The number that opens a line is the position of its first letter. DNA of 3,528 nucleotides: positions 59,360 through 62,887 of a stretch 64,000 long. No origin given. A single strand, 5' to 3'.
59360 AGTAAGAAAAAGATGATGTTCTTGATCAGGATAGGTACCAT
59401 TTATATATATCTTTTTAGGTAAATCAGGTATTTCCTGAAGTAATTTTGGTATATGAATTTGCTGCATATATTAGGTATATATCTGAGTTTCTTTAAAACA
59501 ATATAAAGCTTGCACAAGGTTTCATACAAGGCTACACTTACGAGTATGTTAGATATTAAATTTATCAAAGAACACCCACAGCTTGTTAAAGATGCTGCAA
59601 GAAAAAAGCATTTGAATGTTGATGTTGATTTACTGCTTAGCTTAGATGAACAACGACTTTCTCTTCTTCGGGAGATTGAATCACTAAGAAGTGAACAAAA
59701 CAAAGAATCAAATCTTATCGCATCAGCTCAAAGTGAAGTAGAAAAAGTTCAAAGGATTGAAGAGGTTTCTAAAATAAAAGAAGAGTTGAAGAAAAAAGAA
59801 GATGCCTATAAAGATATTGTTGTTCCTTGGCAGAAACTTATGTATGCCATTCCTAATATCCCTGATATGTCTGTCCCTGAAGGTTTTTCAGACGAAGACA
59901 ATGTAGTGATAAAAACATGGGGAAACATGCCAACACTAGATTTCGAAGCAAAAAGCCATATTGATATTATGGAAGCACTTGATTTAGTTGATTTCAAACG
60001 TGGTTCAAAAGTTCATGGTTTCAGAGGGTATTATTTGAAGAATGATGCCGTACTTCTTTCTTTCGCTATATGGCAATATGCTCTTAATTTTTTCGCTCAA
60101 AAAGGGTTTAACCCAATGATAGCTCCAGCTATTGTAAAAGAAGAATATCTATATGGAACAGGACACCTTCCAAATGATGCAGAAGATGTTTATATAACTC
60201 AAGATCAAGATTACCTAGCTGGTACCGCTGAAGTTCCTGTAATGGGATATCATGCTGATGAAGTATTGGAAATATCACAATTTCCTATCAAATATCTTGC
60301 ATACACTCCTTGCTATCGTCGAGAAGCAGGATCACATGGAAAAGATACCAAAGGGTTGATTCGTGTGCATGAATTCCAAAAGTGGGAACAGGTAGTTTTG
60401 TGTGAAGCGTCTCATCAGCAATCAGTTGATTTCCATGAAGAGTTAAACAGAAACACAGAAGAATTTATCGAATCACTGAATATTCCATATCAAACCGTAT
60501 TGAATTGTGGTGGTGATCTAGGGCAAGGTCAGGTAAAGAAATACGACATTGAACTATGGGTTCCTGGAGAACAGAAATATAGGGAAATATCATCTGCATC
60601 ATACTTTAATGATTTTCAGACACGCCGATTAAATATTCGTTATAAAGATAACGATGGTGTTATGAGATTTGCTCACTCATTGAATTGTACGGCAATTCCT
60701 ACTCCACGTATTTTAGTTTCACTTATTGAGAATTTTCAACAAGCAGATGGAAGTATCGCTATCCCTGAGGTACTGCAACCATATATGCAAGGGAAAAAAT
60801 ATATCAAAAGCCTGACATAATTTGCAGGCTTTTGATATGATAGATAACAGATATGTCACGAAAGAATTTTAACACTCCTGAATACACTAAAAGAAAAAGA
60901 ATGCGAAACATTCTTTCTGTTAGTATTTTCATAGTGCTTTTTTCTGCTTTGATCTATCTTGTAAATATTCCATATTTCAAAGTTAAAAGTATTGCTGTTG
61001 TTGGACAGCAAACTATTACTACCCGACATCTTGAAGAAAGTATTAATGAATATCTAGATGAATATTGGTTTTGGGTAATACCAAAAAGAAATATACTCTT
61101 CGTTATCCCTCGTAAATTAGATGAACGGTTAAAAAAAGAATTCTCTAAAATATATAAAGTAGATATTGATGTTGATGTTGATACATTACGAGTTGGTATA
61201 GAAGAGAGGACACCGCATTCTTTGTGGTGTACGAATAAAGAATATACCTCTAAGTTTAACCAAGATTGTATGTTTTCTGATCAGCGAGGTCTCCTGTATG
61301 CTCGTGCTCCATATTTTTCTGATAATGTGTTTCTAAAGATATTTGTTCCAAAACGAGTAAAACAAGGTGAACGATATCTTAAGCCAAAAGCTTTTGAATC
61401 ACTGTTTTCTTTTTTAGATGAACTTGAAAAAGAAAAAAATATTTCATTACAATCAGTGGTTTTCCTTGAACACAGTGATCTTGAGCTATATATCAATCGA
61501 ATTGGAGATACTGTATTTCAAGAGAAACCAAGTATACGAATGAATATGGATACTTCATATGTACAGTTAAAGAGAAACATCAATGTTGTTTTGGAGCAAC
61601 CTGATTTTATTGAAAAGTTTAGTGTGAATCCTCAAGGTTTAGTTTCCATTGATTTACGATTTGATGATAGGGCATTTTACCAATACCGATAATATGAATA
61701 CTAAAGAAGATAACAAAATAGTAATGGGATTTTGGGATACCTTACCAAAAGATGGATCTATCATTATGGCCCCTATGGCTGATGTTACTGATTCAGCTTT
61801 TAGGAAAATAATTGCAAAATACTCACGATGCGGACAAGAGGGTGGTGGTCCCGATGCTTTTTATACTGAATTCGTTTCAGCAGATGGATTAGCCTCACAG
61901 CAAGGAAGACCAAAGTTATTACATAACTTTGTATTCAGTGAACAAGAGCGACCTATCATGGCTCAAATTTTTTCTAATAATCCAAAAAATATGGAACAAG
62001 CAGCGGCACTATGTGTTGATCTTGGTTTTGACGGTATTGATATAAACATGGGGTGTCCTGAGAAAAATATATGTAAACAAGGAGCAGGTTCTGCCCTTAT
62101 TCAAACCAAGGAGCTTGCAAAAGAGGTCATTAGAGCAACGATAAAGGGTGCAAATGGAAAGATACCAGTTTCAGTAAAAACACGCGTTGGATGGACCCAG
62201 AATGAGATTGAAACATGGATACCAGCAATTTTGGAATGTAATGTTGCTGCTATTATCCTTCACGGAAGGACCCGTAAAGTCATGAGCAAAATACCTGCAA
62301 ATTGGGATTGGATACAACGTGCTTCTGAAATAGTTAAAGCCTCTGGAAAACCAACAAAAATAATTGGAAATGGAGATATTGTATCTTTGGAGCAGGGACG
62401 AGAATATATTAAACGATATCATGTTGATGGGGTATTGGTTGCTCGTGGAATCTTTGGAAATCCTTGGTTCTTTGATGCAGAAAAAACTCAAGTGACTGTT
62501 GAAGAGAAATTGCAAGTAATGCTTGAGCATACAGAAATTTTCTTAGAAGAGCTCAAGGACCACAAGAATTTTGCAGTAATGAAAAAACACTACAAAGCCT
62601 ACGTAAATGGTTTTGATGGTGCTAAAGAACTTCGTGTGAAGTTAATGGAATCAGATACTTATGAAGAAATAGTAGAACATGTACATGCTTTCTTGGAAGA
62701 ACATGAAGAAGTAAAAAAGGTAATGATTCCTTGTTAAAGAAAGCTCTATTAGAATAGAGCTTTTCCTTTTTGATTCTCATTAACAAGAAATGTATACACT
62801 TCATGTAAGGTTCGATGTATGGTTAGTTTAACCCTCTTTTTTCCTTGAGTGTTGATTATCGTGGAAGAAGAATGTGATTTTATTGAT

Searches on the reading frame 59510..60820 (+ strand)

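Call 71: search_protein_families(library=pfam, proteins=[window:59510-60820:+], max_evalue=0.00001)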
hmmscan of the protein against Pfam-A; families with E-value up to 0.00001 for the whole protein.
window:59510-60820:+ (436 aa): 2 families
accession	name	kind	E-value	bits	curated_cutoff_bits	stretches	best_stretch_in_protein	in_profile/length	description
PF00587.30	tRNA-synt_2b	-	2.1e-30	106.6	29.3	1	232-408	9-178/179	tRNA synthetase class II core domain (G, H, P, S and T)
PF02403.27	Seryl_tRNA_N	-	4.8e-21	75.5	28.2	1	13-118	1-108/108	Seryl-tRNA synthetase N-terminal domain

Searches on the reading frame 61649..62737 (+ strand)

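Call 71: search_protein_families(library=pfam, proteins=[window:61649-62737:+], max_evalue=0.00001)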
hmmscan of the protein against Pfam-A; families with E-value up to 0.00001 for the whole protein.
window:61649-62737:+ (362 aa): 1 family
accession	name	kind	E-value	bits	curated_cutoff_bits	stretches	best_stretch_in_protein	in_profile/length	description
PF01207.24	Dus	-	2e-62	211.5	20.4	1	40-350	2-308/311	Dihydrouridine synthase (Dus)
